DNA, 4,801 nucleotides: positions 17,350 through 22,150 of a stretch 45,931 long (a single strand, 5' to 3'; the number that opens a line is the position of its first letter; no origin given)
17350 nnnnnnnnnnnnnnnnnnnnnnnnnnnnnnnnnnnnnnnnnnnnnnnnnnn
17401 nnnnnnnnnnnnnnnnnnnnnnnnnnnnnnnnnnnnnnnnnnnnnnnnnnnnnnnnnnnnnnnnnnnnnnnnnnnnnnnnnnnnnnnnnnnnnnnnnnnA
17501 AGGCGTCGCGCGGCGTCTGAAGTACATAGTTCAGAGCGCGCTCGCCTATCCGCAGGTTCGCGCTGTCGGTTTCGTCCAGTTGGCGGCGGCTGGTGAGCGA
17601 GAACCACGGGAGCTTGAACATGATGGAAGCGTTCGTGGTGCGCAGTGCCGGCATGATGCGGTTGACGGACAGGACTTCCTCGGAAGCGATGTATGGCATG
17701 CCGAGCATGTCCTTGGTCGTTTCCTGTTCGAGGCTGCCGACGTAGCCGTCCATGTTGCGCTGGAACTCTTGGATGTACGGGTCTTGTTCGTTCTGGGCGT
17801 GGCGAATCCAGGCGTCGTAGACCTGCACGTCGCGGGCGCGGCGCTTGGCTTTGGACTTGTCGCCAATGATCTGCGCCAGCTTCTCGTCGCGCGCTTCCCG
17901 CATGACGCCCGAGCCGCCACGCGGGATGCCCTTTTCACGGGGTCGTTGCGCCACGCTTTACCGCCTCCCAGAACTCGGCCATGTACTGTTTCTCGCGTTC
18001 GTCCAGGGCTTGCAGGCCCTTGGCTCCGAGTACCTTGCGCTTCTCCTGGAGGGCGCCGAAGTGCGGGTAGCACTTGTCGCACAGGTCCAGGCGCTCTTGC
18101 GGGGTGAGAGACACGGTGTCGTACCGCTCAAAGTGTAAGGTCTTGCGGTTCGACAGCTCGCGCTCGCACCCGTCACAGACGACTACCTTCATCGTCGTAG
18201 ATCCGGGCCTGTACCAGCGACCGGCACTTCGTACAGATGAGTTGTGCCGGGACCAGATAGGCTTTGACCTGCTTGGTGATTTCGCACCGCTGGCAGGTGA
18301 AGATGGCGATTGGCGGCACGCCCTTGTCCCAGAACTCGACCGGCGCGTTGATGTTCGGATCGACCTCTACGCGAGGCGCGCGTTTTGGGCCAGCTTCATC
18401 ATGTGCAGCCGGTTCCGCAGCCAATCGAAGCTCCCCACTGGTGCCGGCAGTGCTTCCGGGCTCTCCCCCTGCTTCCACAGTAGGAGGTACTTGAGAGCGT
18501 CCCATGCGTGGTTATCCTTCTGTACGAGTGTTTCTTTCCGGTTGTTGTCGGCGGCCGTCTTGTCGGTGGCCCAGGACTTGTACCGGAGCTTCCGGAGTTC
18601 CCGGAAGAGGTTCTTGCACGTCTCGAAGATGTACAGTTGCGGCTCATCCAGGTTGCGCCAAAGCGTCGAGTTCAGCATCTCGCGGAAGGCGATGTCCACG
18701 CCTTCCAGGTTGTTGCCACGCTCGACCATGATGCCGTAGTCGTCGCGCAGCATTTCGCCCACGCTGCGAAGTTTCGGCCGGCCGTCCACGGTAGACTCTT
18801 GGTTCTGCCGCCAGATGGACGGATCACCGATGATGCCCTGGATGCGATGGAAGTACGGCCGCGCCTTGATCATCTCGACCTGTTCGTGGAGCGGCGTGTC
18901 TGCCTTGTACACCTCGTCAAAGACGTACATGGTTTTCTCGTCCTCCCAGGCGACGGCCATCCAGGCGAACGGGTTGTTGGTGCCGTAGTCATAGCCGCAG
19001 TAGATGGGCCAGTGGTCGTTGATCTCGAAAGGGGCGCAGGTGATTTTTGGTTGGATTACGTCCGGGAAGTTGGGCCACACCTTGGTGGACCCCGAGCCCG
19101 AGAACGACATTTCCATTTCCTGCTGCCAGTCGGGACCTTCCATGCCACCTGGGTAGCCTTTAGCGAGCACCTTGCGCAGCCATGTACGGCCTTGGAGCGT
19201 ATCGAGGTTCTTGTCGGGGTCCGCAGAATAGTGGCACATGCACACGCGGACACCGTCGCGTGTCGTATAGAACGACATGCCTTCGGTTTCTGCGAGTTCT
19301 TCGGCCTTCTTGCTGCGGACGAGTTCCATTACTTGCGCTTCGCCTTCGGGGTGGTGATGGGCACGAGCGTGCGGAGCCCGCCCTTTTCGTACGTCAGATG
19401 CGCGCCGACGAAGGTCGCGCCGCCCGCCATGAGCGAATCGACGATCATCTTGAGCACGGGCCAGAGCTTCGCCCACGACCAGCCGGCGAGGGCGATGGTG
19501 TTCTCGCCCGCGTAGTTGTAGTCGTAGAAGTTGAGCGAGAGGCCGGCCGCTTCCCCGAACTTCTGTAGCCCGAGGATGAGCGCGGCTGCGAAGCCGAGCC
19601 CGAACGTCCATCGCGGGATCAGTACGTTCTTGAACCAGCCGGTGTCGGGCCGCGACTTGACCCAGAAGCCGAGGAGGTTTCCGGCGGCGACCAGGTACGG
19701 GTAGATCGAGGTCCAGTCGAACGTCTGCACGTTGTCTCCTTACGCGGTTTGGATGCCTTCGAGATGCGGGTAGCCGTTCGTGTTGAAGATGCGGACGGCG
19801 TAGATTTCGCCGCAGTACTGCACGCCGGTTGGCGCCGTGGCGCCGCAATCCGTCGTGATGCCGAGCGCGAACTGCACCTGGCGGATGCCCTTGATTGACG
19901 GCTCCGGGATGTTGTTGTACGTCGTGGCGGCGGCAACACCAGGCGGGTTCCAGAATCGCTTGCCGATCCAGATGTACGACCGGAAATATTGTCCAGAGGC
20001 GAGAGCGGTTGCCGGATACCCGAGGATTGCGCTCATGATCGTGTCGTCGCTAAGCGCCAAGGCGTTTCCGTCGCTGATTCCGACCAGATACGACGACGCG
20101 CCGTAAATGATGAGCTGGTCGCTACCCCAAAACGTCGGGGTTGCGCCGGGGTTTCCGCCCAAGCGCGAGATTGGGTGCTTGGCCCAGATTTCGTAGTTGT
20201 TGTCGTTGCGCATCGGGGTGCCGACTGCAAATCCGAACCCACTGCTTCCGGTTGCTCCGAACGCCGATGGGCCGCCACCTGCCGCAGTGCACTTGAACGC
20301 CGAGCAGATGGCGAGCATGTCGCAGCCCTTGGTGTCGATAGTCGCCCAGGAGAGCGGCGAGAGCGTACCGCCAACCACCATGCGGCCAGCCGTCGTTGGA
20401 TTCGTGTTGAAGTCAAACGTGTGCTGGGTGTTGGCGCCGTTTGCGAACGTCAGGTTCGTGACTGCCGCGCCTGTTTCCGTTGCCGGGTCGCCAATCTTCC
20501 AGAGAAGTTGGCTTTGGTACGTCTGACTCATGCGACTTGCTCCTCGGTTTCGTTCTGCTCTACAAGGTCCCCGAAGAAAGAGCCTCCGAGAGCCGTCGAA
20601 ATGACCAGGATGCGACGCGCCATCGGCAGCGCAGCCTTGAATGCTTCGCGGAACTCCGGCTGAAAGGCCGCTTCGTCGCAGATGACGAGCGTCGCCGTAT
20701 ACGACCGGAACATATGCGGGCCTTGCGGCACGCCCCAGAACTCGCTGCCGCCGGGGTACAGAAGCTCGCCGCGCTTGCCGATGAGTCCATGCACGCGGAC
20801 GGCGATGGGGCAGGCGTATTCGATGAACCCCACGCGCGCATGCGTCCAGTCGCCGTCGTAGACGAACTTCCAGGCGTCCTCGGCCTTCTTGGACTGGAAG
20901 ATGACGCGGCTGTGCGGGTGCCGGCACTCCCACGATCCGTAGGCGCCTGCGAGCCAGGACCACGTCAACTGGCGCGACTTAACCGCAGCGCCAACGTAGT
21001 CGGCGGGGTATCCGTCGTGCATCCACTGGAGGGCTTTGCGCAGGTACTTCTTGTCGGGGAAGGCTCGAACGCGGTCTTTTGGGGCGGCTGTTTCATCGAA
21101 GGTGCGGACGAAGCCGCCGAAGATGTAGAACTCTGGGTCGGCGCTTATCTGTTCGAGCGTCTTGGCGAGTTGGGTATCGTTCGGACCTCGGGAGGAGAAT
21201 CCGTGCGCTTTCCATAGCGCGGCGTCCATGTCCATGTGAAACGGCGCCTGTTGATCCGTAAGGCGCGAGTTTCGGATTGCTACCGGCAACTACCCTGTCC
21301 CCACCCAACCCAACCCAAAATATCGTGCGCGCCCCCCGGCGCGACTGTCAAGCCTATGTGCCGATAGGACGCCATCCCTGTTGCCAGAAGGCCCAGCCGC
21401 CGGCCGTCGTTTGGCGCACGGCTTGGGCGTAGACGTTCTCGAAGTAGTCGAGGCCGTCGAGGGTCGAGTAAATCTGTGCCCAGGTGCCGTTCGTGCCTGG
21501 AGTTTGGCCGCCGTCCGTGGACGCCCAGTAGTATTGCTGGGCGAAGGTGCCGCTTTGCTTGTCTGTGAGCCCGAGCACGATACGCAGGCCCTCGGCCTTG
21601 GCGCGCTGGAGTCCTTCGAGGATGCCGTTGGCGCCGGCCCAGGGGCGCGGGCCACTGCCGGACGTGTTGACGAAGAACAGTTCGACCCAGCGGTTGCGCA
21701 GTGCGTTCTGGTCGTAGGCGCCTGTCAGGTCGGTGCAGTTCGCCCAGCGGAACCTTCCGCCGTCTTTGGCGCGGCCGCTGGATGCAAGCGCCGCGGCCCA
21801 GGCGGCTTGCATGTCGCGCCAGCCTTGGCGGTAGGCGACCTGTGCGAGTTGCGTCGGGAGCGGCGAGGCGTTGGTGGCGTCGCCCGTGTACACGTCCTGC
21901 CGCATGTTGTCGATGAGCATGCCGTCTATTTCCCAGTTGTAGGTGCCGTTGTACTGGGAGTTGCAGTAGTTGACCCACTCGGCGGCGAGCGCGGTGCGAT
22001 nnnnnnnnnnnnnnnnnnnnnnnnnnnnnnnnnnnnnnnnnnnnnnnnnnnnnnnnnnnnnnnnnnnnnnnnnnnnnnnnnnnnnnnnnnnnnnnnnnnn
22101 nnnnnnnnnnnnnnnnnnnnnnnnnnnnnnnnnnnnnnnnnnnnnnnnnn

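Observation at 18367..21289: Large terminase gene split into ATPase and nuclease genes by a two-gene cassette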

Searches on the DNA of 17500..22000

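Call 21: search_rna_families(source=window, start=17500, end=22000, threshold=evalue, max_evalue=1)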
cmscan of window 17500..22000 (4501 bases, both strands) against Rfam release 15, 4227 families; matches with E-value up to 1: 2.
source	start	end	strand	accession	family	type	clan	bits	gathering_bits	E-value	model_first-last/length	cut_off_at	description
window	21719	21772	-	RF02339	GlsR17_miR2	Gene; snRNA; snoRNA; CD-box;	-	19.5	84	0.93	1-63/63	no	Giardia snoRNA GlsR17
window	20103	20146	+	RF01119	sR32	Gene; snRNA; snoRNA; CD-box;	-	16.5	40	0.39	1-57/57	no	Small nucleolar RNA sR32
